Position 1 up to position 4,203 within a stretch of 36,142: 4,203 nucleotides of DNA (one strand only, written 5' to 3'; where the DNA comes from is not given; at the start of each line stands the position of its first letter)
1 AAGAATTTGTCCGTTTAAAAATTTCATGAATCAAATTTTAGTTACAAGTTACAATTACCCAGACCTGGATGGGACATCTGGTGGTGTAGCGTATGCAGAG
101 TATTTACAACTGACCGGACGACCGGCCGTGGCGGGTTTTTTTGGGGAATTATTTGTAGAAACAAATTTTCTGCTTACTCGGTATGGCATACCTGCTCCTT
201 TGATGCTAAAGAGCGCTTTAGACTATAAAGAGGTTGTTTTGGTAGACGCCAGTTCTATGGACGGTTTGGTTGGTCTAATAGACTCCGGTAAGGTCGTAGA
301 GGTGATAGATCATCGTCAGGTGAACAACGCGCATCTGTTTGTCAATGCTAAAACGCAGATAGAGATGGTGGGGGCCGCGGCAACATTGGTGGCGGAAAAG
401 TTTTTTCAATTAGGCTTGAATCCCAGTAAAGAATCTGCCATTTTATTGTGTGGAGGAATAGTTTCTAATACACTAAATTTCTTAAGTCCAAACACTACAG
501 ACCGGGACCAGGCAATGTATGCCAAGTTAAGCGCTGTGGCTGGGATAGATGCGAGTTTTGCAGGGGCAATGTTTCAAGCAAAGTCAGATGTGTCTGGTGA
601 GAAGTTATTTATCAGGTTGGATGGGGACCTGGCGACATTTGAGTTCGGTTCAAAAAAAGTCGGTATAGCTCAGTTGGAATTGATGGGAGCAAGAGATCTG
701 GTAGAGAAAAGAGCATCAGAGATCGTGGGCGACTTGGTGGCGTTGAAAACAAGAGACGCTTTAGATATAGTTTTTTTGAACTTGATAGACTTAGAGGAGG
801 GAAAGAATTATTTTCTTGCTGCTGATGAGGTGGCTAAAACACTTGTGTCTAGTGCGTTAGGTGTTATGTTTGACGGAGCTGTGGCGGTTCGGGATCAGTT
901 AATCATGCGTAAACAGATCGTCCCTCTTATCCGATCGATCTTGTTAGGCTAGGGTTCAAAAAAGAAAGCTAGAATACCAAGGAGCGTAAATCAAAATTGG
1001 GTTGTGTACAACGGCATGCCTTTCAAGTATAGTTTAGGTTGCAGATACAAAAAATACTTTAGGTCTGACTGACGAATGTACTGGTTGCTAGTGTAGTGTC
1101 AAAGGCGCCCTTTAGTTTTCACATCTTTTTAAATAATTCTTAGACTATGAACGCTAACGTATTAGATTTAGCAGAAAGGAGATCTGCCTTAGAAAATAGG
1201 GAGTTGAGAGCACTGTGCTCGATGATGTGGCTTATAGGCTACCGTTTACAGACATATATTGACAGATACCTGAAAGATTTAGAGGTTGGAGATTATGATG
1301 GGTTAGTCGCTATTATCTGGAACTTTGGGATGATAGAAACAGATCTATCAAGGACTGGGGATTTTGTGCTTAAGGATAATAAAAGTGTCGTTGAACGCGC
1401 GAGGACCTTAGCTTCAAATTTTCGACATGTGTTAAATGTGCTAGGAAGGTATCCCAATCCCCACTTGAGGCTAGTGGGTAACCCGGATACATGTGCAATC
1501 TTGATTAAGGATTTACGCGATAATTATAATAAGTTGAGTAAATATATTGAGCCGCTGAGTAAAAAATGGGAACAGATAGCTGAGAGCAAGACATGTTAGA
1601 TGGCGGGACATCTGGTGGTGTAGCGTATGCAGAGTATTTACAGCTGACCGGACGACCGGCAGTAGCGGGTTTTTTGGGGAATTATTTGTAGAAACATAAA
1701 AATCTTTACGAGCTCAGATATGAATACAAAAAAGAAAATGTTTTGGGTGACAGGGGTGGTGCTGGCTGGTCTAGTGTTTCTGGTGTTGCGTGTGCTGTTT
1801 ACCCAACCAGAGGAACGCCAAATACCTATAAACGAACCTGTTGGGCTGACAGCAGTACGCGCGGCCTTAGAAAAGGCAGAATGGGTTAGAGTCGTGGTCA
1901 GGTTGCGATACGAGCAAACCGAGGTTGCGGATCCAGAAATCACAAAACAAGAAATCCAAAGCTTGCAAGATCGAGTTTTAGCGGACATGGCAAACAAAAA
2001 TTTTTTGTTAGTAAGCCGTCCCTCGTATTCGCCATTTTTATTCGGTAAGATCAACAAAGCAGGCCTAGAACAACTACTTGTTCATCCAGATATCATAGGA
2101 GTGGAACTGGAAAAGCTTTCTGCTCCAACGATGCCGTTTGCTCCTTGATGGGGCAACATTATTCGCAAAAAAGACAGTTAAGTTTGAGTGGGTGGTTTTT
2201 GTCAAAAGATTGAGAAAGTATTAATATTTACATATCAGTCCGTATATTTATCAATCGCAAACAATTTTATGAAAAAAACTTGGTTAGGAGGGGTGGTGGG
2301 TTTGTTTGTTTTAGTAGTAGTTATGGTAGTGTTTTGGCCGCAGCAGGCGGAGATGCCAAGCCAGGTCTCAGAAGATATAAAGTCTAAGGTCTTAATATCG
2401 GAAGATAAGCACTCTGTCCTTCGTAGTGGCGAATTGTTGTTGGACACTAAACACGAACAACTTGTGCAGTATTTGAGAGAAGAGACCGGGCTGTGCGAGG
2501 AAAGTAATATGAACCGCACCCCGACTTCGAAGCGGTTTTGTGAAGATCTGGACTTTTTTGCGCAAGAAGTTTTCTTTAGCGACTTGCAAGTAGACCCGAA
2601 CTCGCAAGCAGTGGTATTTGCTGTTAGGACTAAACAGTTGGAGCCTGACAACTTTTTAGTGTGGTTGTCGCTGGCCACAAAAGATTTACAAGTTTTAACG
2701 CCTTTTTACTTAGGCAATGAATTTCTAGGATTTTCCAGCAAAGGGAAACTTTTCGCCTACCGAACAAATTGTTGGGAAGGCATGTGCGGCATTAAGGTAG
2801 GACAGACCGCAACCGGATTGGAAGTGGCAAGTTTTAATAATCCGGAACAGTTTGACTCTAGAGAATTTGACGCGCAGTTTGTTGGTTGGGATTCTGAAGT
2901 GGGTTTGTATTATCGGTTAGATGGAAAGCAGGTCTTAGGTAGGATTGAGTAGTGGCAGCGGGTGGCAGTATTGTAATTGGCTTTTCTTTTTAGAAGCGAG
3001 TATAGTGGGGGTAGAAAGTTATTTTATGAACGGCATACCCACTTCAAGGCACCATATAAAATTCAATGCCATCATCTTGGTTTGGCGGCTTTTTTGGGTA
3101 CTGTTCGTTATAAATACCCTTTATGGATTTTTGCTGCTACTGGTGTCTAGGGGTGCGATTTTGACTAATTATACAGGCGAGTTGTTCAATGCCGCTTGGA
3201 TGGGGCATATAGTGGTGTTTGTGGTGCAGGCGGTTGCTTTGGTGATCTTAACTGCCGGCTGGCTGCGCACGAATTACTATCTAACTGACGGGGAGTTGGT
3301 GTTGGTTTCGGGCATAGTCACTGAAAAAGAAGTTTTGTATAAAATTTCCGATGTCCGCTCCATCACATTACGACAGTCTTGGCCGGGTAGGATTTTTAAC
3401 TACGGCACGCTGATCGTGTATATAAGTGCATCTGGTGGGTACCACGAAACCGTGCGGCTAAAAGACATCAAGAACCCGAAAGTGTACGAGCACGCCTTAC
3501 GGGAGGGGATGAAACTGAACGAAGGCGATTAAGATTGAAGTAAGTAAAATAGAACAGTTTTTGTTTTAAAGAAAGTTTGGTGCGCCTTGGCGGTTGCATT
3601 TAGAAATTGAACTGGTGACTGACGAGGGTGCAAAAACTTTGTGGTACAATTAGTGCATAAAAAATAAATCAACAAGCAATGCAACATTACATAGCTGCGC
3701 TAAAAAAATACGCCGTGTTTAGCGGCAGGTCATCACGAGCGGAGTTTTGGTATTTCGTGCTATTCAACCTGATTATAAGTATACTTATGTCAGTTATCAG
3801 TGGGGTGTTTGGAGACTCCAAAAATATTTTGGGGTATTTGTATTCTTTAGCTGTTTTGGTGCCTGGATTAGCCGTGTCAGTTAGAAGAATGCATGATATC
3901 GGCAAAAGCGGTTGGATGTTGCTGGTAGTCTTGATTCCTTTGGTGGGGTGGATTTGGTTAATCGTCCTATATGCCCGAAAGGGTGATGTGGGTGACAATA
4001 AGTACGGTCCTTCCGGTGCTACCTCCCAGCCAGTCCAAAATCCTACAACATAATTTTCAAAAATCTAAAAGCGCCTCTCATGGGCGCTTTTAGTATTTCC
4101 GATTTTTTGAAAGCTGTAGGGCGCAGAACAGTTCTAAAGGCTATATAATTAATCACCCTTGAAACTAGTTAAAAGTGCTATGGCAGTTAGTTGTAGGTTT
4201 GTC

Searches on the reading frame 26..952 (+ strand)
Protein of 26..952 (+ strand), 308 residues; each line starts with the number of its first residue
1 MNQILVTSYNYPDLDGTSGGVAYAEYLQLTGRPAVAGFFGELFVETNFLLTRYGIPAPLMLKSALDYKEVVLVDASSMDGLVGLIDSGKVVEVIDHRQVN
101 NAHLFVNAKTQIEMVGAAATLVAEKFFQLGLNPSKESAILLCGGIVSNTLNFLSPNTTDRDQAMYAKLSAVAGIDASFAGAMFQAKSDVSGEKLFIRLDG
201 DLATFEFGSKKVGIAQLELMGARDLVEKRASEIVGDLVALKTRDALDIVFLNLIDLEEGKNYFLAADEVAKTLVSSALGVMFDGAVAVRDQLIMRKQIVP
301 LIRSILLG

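Call 6: search_protein_families(library=pfam, proteins=[window:26-952:+], max_evalue=0.01)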
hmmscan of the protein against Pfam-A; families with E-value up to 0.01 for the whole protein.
window:26-952:+ (308 aa): 2 families
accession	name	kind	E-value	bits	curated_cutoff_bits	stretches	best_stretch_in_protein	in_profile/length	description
PF02833.19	DHHA2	-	7.6e-15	55.8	27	1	181-304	2-125/126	DHHA2 domain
PF01368.27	DHH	-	2.5e-05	25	28.1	1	3-145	1-125/125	DHH family, N-terminal domain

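Call 67: find_encoding_contigs(protein=window:26-952:+, flank=10000, max_places=3)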
Protein window:26-952:+ (308 aa): no gene with exactly this product is on record in the collection.

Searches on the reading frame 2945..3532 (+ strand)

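Call 6: search_protein_families(library=pfam, proteins=[window:2945-3532:+], max_evalue=0.01)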
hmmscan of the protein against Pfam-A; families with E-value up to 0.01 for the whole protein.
window:2945-3532:+ (195 aa): 1 family
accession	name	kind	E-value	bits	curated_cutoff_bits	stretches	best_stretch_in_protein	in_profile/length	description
PF03703.20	bPH_2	-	1.3e-10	41.8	22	1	106-178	1-71/78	Bacterial PH domain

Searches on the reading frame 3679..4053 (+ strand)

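Call 6: search_protein_families(library=pfam, proteins=[window:3679-4053:+], max_evalue=0.01)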
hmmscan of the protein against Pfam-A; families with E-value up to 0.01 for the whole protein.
window:3679-4053:+ (124 aa): 1 family
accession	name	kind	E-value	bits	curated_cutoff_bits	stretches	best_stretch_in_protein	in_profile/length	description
PF05656.20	DUF805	-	6.9e-32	110.6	25.7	1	11-111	1-111/111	Protein of unknown function (DUF805)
